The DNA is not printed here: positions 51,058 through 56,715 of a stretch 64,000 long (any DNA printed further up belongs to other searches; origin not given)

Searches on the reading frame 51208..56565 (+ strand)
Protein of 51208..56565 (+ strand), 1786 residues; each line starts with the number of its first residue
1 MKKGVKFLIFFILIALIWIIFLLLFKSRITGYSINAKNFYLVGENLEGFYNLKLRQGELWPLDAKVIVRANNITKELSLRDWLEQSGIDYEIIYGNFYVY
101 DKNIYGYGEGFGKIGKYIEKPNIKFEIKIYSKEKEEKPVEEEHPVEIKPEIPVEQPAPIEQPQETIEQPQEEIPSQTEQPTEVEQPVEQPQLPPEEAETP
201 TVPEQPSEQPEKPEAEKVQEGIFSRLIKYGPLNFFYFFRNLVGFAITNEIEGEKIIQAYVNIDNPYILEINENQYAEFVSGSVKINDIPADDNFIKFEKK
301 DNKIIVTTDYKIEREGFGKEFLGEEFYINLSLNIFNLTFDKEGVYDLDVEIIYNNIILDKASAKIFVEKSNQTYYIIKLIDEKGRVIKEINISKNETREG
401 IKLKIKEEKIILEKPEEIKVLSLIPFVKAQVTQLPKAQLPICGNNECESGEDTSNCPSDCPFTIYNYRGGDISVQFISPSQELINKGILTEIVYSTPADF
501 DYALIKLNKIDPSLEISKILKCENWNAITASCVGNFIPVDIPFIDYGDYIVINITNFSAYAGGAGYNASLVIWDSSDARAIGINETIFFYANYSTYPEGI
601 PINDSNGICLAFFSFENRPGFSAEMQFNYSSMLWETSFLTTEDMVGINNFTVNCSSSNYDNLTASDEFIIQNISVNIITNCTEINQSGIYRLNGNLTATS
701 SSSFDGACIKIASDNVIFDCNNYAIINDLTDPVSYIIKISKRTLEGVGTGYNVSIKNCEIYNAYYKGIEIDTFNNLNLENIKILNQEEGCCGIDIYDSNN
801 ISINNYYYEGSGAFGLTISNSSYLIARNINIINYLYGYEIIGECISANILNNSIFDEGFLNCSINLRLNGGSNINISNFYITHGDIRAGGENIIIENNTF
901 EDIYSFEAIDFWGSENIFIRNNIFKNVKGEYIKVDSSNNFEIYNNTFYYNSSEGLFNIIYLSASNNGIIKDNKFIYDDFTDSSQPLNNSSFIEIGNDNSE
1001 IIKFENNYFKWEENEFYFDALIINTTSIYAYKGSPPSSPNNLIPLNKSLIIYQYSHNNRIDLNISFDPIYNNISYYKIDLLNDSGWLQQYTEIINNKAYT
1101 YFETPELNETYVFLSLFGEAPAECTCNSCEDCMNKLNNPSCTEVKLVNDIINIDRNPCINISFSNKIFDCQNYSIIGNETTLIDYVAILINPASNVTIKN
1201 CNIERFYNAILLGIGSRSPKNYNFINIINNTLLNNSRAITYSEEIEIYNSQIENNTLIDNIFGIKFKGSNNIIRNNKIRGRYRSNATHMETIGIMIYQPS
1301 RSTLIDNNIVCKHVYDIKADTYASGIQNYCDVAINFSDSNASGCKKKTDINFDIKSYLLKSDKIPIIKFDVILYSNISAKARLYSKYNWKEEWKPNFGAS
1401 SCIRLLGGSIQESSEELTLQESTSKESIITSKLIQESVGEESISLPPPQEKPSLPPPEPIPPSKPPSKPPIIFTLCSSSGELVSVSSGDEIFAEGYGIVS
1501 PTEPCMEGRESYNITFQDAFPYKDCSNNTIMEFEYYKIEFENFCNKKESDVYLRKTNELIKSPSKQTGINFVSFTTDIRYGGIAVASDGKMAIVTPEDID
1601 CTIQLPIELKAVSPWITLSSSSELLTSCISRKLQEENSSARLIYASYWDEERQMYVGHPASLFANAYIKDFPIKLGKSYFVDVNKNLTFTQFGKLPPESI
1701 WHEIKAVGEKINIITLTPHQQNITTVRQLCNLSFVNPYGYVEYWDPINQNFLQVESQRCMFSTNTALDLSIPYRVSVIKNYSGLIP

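Call 61: search_protein_families(library=pfam, proteins=[window:51208-56565:+], max_evalue=0.00001)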
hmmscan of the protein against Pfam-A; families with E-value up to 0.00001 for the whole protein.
window:51208-56565:+ (1786 aa): 1 family
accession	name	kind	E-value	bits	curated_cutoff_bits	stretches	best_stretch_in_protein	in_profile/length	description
PF13229.12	Beta_helix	-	6.3e-10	39.3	25.9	0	1187-1346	2-139/158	Right handed beta helix region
